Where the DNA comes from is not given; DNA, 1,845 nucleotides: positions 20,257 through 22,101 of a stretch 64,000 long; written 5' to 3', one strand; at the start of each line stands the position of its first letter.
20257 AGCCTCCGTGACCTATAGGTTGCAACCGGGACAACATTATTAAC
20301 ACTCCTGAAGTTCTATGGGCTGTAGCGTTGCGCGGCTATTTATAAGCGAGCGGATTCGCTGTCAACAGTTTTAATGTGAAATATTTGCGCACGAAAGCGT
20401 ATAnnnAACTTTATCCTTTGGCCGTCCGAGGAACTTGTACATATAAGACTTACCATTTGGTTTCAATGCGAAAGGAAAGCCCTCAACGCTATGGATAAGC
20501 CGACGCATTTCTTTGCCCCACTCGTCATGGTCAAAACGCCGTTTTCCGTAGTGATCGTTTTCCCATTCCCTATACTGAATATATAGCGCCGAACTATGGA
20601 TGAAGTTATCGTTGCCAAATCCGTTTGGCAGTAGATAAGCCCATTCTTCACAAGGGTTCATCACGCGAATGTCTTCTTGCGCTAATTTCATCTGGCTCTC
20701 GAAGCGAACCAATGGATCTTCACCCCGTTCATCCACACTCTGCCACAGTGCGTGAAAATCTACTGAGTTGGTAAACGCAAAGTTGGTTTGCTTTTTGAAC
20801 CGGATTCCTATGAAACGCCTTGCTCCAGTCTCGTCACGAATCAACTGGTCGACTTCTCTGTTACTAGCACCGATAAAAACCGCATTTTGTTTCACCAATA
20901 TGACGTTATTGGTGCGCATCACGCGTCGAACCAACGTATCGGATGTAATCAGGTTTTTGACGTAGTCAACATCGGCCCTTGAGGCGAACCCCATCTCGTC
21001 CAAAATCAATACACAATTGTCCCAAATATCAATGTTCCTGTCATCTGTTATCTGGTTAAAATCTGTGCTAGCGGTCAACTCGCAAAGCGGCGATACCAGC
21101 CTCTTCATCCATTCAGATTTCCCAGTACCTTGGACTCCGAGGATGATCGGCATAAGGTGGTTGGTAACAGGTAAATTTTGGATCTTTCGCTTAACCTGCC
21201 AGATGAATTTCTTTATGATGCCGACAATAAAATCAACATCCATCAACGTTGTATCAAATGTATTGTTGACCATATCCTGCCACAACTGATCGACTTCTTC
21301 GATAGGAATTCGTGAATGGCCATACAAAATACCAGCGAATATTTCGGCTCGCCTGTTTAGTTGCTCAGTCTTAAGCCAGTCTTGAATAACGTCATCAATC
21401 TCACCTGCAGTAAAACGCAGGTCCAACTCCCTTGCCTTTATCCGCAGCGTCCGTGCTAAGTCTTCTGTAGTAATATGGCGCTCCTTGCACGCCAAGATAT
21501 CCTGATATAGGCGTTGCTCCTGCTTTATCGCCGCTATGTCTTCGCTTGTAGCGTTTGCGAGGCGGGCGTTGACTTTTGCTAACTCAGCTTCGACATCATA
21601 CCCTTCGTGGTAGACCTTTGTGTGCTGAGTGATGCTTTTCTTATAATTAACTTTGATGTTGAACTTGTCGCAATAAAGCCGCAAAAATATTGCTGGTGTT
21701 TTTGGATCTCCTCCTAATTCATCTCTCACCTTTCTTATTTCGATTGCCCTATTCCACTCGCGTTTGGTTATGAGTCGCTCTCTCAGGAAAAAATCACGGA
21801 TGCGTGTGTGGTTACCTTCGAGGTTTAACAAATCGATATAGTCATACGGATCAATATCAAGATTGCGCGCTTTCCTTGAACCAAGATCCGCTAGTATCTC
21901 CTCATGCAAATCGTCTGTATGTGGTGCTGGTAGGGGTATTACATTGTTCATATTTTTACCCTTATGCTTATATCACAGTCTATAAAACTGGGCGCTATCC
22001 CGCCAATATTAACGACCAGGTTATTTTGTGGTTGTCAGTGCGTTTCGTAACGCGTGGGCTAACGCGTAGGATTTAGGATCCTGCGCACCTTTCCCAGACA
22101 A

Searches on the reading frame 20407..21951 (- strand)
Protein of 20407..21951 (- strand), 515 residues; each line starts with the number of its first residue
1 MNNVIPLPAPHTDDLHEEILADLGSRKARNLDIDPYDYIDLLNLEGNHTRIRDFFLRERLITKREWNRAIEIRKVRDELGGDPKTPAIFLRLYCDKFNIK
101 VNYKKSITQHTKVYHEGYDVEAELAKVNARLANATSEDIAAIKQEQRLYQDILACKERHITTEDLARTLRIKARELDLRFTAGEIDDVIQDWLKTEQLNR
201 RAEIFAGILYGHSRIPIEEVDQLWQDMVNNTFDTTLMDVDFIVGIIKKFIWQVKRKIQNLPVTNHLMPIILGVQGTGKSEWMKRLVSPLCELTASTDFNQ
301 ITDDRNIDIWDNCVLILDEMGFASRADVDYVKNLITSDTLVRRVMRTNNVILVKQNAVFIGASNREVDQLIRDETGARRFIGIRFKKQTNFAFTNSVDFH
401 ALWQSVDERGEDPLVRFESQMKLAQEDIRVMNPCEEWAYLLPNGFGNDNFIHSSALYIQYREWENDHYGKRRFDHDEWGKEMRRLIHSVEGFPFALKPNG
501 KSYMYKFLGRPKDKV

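Call 40: search_protein_families(library=phrogs, proteins=[window:20407-21951:-], max_evalue=0.00001)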
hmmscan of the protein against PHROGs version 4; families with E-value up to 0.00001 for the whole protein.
window:20407-21951:- (515 aa): 6 families
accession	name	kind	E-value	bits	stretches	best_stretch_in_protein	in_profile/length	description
phrog_1313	-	DNA, RNA and nucleotide metabolism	3.5e-14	53.6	1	244-403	274-433/568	DNA helicase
phrog_256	-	DNA, RNA and nucleotide metabolism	6.9e-12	45.7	1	265-406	521-660/798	DNA helicase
phrog_15962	-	DNA, RNA and nucleotide metabolism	6.7e-11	42.1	1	241-396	533-683/835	DNA primase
phrog_1829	-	DNA, RNA and nucleotide metabolism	3.4e-09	36.4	1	246-507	485-752/772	DNA primase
phrog_16593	-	DNA, RNA and nucleotide metabolism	4.7e-07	29.5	1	218-403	518-694/823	DNA primase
phrog_1156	-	DNA, RNA and nucleotide metabolism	1.2e-06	28.4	1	261-491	554-809/855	DNA primase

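Call 73: search_protein_families(library=pfam, proteins=[window:20407-21951:-], max_evalue=0.01)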
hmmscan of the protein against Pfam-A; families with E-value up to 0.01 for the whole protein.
window:20407-21951:- (515 aa): 2 families
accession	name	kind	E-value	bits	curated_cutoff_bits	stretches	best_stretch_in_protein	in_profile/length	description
PF05272.17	VapE-like_dom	-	4e-15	56.3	25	1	247-404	33-186/217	Virulence-associated protein E-like domain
PF19263.5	DUF5906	-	8.8e-09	36.5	27.6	1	271-379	2-114/114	Family of unknown function (DUF5906)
